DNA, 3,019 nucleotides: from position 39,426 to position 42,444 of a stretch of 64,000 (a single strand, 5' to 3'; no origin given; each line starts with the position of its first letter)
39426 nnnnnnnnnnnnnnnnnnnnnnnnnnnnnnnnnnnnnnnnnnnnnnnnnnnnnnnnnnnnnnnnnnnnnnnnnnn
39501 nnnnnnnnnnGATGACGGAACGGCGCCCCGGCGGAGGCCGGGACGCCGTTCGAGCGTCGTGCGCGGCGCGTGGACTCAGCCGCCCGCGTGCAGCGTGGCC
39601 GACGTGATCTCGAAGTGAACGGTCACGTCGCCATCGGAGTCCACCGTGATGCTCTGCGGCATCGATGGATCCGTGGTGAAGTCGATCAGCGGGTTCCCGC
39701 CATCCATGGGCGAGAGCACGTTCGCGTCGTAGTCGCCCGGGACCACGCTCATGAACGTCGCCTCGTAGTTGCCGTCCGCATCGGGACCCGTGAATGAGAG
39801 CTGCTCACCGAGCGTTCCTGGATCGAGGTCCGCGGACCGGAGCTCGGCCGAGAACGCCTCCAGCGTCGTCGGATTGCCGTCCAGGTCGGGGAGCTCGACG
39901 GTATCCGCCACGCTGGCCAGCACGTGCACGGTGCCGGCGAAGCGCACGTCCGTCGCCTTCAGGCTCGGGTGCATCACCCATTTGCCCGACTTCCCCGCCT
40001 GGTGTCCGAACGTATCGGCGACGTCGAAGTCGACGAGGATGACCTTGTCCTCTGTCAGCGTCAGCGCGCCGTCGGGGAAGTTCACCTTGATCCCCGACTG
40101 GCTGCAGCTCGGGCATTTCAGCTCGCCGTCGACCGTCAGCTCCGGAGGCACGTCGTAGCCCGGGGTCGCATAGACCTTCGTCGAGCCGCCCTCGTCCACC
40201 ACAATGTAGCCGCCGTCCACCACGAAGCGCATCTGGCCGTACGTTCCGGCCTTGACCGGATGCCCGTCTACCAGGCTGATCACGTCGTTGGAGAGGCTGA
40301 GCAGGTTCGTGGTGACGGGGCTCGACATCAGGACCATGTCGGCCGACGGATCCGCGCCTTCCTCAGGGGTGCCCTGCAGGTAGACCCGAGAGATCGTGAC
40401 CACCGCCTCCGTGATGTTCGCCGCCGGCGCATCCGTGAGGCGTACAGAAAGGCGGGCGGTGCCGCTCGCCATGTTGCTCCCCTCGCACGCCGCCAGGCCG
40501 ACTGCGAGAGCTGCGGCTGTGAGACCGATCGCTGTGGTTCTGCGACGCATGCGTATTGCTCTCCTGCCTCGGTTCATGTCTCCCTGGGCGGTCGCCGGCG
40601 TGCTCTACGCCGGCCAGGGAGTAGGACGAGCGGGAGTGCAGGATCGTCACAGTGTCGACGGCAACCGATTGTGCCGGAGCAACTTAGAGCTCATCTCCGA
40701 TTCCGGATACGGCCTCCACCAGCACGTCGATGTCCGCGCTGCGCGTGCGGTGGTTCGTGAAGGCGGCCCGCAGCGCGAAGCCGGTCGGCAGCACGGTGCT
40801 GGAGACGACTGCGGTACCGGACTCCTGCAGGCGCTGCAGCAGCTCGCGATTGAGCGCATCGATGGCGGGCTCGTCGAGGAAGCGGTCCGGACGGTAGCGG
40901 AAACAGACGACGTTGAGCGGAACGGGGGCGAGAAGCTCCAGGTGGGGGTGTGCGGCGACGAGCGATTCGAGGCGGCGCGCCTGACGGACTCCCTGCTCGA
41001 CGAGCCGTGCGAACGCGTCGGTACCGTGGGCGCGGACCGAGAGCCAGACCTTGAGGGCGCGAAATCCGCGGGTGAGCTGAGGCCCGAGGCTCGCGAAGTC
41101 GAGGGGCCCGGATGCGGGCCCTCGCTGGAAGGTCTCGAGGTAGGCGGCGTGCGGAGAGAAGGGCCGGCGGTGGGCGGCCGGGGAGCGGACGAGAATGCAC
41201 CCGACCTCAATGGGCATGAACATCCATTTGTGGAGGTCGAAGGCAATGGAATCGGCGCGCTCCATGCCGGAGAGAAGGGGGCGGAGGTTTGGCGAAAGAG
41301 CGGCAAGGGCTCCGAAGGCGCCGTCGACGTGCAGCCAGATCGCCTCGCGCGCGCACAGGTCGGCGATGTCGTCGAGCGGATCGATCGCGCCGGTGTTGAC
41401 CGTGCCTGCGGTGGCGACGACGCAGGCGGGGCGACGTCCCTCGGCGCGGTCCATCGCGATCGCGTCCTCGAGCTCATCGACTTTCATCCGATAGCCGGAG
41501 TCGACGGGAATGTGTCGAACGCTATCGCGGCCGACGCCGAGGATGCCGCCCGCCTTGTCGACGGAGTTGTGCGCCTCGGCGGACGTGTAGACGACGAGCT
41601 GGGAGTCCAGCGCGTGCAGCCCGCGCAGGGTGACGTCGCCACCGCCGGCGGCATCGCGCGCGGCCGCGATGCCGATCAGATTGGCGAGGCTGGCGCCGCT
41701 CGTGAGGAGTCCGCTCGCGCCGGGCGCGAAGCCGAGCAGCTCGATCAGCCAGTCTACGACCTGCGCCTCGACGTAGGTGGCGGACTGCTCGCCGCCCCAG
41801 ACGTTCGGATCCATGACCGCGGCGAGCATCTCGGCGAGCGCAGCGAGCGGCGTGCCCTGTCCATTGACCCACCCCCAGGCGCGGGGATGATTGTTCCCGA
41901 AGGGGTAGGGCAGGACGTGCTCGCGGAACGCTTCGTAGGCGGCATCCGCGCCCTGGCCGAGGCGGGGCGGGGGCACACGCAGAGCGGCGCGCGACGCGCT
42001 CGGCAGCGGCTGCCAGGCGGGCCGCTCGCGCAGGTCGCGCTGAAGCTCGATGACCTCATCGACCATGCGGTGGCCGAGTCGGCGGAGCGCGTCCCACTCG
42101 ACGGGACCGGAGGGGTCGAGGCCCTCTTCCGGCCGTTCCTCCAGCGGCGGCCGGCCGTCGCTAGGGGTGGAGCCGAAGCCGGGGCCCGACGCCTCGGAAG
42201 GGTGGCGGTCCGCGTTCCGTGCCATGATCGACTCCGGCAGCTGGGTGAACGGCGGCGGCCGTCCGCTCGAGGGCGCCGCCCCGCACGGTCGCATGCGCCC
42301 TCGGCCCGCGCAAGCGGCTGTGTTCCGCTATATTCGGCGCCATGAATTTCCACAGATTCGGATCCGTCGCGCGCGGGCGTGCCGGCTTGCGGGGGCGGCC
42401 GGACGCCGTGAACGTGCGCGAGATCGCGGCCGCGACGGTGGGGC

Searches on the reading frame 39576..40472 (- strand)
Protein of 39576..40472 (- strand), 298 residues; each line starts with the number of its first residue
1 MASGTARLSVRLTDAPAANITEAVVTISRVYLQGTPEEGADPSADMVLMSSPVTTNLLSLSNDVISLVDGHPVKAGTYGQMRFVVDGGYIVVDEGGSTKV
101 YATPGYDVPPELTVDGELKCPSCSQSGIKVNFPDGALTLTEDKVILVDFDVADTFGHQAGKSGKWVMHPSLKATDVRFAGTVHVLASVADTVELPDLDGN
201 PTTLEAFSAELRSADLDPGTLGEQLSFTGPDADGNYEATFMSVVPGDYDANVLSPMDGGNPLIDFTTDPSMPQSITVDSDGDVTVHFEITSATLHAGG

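Call 80: search_protein_families(library=pfam, proteins=[window:39576-40472:-])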
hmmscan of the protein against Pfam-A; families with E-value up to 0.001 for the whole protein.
window:39576-40472:- (298 aa): 1 family
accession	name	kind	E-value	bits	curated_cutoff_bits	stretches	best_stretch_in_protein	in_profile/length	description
PF14321.11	DUF4382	-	6e-25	88.5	25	1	5-169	1-136/136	Domain of unknown function (DUF4382)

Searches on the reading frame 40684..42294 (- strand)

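Call 79: search_protein_families(library=pfam, proteins=[window:40684-42294:-])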
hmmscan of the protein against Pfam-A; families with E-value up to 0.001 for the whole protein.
window:40684-42294:- (536 aa): 3 families
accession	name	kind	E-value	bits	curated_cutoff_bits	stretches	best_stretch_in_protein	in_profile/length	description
PF00282.25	Pyridoxal_deC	-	1.8e-61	208.4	27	1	151-468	54-375/375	Pyridoxal-dependent decarboxylase conserved domain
PF01212.27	Beta_elim_lyase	-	4.9e-08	33.1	27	1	234-373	73-214/288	Beta-eliminating lyase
PF00266.25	Aminotran_5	-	0.00045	19.7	21.5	1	235-371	92-215/371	Aminotransferase class-V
